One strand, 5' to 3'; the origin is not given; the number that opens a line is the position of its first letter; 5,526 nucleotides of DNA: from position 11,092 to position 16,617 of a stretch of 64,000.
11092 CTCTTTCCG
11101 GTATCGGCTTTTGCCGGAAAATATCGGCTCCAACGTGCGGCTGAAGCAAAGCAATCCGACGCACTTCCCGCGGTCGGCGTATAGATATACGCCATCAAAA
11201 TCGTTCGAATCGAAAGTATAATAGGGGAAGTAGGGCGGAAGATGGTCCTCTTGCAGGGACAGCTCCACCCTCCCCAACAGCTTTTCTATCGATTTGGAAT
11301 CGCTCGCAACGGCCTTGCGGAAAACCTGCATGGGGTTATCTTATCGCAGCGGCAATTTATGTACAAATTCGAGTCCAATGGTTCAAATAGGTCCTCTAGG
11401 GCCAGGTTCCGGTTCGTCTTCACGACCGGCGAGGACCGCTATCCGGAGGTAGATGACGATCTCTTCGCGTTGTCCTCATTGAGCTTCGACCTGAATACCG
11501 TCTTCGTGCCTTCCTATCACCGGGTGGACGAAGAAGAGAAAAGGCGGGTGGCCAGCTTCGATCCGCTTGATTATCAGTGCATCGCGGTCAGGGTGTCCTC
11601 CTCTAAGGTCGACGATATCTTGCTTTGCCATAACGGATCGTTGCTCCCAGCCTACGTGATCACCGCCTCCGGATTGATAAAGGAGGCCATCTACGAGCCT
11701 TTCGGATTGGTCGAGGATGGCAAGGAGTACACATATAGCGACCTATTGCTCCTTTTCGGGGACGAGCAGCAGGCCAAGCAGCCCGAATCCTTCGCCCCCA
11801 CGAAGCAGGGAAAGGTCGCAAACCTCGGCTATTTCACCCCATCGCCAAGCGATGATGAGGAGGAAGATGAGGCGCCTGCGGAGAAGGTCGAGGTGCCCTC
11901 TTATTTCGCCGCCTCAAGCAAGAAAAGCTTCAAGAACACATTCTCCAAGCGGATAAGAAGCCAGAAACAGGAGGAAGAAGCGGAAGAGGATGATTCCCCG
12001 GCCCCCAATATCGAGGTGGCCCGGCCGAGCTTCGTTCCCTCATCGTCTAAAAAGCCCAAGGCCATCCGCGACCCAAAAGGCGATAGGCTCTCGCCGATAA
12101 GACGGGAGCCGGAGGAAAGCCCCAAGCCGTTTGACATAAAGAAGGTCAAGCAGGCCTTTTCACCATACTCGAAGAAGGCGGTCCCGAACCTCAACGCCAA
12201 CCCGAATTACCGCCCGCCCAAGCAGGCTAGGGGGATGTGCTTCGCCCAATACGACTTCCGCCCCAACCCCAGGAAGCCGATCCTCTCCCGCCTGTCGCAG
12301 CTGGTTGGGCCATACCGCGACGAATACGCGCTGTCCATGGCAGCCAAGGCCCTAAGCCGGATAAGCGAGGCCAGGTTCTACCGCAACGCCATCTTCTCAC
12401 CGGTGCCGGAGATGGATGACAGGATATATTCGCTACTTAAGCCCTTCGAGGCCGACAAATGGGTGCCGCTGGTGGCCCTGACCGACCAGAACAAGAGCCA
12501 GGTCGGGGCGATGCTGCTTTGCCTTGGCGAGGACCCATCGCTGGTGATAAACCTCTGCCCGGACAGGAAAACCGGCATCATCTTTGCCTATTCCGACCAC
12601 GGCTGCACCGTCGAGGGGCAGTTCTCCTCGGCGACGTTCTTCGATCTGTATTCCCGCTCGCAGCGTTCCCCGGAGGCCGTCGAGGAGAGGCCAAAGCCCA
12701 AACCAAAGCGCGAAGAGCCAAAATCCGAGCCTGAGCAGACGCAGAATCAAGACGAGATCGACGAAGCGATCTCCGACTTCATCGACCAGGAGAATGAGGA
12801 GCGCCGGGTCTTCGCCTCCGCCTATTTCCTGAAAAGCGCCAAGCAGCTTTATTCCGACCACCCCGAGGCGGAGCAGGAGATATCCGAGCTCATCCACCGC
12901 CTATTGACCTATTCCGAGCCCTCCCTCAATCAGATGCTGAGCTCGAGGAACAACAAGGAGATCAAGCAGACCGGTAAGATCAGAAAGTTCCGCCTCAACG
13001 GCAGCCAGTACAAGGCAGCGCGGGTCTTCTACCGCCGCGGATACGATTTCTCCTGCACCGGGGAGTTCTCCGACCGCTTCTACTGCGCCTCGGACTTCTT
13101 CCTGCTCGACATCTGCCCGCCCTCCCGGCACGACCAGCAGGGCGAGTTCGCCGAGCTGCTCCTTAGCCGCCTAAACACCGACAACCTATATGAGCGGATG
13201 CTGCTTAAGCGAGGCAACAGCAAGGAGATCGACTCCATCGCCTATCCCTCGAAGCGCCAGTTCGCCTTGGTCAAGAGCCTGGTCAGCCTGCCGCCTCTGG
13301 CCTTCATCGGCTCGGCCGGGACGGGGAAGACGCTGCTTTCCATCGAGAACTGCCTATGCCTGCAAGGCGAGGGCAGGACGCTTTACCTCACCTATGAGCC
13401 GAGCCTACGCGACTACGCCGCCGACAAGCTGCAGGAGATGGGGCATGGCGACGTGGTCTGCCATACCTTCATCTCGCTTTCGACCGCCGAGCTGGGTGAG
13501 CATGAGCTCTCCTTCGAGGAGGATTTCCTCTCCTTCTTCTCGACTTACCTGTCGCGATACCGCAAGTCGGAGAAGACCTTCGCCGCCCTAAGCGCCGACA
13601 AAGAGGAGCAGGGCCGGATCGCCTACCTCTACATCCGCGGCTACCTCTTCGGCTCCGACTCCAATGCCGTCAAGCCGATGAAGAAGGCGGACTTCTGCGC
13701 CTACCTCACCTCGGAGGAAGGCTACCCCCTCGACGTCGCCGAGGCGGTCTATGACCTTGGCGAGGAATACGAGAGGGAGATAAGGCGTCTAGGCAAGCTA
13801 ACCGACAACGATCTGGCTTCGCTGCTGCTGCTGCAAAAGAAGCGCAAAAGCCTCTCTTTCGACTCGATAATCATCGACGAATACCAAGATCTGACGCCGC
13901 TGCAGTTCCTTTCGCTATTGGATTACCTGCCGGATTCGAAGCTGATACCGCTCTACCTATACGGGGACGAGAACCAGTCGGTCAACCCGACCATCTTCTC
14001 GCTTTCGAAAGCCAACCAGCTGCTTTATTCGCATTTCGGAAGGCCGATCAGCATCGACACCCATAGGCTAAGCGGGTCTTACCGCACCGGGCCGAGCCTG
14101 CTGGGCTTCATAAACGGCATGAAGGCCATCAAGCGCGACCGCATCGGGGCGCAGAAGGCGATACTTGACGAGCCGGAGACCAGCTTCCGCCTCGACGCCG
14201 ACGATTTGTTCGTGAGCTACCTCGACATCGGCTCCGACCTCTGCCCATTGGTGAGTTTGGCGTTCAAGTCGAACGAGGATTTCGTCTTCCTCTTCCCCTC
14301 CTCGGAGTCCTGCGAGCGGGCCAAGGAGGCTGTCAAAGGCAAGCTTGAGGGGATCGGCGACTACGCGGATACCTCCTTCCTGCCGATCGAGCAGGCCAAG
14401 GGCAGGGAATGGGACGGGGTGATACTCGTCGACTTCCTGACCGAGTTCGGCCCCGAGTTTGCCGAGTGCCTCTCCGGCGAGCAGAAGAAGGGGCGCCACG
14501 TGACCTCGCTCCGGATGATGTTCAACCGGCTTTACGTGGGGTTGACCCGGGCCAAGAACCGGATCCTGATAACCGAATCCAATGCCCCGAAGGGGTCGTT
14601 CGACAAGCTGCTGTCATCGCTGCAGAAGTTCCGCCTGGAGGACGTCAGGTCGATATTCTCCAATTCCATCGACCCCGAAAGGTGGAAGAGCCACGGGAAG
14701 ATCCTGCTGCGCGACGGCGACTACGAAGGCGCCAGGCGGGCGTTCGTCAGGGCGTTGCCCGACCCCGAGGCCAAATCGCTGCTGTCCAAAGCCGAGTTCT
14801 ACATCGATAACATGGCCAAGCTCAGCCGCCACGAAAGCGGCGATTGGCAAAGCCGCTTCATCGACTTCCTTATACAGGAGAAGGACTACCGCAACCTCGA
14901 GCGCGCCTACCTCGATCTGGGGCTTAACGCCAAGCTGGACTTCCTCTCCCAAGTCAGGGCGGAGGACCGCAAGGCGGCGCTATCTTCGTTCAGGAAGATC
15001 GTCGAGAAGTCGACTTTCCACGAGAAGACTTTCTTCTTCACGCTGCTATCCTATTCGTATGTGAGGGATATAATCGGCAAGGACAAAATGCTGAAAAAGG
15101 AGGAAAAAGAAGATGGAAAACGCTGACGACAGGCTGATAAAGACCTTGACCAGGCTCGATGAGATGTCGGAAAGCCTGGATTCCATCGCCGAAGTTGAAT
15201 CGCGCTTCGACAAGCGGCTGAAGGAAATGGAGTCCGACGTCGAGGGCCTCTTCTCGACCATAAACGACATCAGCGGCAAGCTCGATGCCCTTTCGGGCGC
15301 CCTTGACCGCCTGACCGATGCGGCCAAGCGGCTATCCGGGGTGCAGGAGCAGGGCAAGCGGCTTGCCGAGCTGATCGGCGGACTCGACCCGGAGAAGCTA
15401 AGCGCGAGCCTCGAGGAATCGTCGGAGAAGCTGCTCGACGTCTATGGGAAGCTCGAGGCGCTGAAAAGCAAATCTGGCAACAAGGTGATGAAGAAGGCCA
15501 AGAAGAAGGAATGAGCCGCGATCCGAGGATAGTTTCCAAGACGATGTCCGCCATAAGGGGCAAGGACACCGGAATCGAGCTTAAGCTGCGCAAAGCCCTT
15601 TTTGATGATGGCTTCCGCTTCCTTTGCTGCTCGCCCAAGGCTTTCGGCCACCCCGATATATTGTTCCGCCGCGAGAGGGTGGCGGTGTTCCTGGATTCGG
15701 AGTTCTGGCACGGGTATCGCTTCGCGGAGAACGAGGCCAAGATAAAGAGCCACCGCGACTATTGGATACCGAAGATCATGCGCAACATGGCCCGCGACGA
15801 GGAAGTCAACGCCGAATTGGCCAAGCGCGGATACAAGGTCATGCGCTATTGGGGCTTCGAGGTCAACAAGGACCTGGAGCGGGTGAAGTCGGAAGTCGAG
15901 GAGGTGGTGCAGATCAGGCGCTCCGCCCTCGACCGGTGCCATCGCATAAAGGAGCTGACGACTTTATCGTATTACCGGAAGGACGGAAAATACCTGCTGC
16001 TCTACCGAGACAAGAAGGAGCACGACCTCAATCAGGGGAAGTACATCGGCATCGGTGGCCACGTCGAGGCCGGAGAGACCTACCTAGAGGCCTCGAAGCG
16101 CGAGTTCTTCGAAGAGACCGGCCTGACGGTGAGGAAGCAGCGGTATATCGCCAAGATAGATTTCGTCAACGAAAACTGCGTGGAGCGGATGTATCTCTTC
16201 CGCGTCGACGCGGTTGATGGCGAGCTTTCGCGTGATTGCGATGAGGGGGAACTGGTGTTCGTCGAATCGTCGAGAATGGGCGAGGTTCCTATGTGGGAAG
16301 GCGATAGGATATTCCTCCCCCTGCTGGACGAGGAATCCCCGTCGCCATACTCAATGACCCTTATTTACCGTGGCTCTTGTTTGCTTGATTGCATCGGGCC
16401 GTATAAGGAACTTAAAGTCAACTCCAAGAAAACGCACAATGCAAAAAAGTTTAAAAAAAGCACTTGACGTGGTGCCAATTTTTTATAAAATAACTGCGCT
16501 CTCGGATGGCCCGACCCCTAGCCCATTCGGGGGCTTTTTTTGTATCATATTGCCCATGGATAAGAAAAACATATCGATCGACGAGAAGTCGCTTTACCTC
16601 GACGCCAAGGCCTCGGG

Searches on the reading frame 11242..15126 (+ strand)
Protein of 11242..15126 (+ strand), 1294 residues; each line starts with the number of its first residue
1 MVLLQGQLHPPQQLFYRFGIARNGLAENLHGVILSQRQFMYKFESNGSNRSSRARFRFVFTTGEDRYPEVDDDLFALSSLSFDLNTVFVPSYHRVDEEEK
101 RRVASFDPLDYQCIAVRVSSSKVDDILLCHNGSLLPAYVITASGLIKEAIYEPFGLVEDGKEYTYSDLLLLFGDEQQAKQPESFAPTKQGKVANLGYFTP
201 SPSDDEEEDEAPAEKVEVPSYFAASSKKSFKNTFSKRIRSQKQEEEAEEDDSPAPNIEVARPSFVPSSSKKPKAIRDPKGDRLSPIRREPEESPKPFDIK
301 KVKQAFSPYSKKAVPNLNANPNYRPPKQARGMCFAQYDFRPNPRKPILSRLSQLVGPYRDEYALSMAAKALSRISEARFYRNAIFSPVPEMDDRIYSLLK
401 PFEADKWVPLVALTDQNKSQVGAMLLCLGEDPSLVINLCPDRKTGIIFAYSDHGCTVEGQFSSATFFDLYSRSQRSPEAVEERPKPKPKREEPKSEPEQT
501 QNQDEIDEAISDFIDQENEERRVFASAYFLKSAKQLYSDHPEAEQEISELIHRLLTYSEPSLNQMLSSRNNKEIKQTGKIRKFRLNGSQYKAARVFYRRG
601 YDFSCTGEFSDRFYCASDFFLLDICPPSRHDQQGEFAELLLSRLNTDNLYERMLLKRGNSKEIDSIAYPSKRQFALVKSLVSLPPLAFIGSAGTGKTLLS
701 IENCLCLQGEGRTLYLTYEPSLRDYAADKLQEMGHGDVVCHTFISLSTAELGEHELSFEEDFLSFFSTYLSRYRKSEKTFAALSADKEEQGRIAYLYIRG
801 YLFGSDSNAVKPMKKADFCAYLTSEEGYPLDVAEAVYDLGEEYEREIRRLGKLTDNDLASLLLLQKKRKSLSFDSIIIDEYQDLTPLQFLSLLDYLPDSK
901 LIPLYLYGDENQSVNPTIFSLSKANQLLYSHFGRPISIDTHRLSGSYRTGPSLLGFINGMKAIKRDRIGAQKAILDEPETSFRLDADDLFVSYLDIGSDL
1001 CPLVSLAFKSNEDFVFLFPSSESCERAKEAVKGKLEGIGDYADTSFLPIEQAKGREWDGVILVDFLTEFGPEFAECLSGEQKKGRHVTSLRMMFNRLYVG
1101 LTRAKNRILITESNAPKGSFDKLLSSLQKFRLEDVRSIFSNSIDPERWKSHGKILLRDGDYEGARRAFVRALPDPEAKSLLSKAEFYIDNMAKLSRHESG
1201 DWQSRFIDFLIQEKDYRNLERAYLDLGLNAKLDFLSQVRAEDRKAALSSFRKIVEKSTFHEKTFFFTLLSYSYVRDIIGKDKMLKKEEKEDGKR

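Call 22: search_protein_families(library=pfam, proteins=[window:11242-15126:+], max_evalue=1e-8)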
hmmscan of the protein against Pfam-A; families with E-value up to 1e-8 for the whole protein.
window:11242-15126:+ (1294 aa): 1 family
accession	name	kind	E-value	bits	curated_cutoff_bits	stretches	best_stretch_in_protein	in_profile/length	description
PF13245.12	AAA_19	-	5.5e-09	36.7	25.1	0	677-914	5-130/134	AAA domain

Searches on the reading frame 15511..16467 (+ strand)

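Call 106: search_protein_families(library=pfam, proteins=[window:15511-16467:+], max_evalue=0.000001)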
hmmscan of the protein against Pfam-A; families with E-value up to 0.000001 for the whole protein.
window:15511-16467:+ (318 aa): 2 families
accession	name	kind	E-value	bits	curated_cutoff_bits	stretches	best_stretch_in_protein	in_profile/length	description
PF03852.21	Vsr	-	5e-18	65.2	27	1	7-70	8-71/74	DNA mismatch endonuclease Vsr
PF00293.34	NUDIX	-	3.6e-14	53.4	21.1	1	155-270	11-132/134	NUDIX domain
